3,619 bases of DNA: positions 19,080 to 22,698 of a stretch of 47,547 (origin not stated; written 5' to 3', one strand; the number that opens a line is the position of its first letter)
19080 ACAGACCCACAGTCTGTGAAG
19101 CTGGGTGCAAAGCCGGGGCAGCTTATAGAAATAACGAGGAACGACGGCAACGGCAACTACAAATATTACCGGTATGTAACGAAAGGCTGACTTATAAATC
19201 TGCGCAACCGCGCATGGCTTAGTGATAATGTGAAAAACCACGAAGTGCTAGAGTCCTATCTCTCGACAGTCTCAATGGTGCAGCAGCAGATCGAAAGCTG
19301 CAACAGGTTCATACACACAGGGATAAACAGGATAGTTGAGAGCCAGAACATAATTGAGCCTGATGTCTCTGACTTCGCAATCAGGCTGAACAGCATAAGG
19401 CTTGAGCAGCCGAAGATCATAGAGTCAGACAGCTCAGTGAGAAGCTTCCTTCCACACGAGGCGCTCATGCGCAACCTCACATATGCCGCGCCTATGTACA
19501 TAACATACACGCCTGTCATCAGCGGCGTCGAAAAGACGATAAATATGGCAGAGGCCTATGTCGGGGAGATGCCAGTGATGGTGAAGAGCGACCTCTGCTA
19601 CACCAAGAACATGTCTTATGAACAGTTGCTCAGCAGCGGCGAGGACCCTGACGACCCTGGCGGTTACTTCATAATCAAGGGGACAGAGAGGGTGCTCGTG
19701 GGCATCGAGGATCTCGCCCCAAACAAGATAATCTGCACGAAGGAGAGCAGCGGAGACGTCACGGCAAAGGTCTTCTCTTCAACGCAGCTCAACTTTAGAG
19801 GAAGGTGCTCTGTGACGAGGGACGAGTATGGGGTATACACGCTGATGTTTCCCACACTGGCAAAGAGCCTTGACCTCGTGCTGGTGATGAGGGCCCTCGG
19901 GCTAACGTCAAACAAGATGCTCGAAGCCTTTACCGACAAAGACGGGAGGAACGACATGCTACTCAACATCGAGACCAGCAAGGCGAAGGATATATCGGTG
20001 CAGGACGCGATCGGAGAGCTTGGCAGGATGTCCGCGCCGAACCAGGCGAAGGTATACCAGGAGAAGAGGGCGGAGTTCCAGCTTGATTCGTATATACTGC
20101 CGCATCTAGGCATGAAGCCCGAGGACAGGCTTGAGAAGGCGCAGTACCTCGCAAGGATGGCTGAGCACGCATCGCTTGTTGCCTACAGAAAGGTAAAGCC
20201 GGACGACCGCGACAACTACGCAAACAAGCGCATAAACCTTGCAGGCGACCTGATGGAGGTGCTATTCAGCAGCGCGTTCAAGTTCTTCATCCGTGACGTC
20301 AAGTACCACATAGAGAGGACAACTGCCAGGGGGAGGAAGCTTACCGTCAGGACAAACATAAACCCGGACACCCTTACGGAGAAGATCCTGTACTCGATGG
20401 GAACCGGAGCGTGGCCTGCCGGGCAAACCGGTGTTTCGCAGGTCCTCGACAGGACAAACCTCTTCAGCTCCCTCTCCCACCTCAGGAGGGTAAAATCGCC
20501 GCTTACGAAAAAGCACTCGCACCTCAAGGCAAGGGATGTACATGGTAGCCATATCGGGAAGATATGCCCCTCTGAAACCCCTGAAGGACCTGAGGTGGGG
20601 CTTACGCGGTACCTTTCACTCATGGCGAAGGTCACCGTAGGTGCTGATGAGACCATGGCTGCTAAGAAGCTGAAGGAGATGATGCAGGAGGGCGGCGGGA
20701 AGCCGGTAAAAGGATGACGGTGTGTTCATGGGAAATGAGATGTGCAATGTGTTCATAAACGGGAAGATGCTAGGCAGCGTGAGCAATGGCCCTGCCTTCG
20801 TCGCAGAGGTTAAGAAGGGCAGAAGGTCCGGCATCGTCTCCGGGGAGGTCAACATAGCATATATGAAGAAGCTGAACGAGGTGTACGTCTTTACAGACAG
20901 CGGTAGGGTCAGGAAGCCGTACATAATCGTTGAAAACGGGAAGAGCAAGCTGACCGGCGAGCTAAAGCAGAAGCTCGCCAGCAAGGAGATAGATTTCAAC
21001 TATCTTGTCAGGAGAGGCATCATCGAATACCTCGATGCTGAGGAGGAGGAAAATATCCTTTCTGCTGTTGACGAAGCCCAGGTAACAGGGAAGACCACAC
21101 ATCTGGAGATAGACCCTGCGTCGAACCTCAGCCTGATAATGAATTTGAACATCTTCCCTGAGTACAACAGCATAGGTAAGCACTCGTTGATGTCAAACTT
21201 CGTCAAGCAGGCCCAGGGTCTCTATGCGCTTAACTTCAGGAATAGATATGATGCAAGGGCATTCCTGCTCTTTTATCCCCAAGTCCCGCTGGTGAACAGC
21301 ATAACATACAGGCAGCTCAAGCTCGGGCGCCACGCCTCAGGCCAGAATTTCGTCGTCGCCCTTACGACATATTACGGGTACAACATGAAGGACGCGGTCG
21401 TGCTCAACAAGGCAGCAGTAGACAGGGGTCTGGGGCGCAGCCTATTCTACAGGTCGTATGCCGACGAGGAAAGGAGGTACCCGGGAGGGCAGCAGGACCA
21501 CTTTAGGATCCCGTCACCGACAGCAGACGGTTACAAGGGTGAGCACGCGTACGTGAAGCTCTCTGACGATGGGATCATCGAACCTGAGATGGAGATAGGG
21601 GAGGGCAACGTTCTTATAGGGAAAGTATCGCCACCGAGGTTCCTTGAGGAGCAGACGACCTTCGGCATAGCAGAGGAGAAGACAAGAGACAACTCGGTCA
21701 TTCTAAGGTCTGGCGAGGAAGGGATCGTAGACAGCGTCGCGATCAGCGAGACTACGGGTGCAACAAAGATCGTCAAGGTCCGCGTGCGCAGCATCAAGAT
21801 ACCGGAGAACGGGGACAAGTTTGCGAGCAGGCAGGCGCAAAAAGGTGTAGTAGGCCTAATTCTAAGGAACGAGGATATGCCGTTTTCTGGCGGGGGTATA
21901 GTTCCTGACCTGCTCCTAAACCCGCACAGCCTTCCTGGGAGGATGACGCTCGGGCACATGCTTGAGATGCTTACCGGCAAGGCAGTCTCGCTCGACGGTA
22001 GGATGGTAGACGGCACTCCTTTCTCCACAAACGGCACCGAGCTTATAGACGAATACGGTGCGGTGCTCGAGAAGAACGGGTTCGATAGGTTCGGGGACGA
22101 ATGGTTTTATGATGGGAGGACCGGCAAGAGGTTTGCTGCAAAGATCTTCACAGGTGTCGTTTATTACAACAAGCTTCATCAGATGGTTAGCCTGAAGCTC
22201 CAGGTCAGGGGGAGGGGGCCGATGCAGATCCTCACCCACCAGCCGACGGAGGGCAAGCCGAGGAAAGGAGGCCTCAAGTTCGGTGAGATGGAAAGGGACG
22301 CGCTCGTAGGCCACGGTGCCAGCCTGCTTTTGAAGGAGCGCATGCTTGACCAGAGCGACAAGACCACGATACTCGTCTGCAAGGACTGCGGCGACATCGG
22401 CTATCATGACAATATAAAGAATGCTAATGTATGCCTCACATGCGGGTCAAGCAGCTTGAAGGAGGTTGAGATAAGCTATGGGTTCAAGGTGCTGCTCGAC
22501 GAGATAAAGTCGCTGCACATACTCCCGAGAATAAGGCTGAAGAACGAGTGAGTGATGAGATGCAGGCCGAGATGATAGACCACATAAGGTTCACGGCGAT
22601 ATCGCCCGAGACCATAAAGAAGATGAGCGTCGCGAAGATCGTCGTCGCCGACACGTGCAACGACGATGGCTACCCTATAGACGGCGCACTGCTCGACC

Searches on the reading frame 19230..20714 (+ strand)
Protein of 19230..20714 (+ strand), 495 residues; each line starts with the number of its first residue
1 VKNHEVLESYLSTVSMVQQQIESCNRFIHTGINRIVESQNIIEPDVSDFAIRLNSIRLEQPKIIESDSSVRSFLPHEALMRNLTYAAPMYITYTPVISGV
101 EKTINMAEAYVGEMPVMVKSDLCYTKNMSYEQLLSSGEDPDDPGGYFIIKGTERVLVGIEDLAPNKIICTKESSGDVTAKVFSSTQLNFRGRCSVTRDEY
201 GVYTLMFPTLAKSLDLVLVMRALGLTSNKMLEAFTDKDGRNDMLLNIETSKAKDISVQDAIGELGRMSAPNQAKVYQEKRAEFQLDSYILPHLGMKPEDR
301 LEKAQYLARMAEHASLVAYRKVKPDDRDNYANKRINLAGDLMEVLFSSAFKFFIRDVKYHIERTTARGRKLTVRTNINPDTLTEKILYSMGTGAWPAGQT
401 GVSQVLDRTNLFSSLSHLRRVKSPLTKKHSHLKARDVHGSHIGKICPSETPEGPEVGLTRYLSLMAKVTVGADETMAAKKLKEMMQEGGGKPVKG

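Call 8: search_protein_families(library=pfam, proteins=[window:19230-20714:+], max_evalue=0.001)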
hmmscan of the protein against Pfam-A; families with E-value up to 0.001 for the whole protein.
window:19230-20714:+ (495 aa): 3 families
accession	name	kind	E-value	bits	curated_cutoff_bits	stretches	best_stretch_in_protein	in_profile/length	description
PF04563.20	RNA_pol_Rpb2_1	-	5.6e-45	153.8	28.2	1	16-383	2-202/203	RNA polymerase beta subunit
PF04565.21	RNA_pol_Rpb2_3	-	9.3e-23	80.6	21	1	404-468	1-68/68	RNA polymerase Rpb2, domain 3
PF04561.19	RNA_pol_Rpb2_2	-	7e-17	62.1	21.7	1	164-335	2-189/190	RNA polymerase Rpb2, domain 2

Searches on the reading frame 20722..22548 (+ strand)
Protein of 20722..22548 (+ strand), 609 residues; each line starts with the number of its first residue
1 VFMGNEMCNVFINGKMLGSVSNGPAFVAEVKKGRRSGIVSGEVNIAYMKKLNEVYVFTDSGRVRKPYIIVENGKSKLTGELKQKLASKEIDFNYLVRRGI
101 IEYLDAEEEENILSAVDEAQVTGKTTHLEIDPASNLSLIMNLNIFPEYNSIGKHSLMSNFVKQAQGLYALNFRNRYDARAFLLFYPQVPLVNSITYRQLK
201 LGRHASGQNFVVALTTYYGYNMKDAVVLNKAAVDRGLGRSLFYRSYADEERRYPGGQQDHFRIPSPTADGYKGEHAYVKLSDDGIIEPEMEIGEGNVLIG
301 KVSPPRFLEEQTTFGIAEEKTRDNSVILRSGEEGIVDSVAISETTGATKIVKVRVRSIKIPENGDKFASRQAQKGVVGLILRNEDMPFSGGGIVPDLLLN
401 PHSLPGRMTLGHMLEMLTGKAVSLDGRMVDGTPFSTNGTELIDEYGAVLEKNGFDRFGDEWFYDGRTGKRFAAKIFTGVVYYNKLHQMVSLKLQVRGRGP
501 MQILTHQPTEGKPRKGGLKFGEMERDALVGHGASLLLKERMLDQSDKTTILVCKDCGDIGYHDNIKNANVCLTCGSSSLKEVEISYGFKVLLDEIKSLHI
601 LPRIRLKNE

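Call 8: search_protein_families(library=pfam, proteins=[window:20722-22548:+], max_evalue=0.001)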
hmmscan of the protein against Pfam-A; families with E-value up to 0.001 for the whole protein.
window:20722-22548:+ (609 aa): 4 families
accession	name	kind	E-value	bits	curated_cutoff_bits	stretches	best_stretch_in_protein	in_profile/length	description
PF00562.33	RNA_pol_Rpb2_6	-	2.1e-113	379.7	23.4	1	144-513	6-372/373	RNA polymerase Rpb2, domain 6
PF04560.25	RNA_pol_Rpb2_7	-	6.5e-24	84.6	32.1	1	516-605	1-85/87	RNA polymerase Rpb2, domain 7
PF04566.18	RNA_pol_Rpb2_4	-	8.8e-18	64.6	28.7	1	10-71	1-62/62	RNA polymerase Rpb2, domain 4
PF04567.22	RNA_pol_Rpb2_5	-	1.2e-06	29.7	21.1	1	92-122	1-31/66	RNA polymerase Rpb2, domain 5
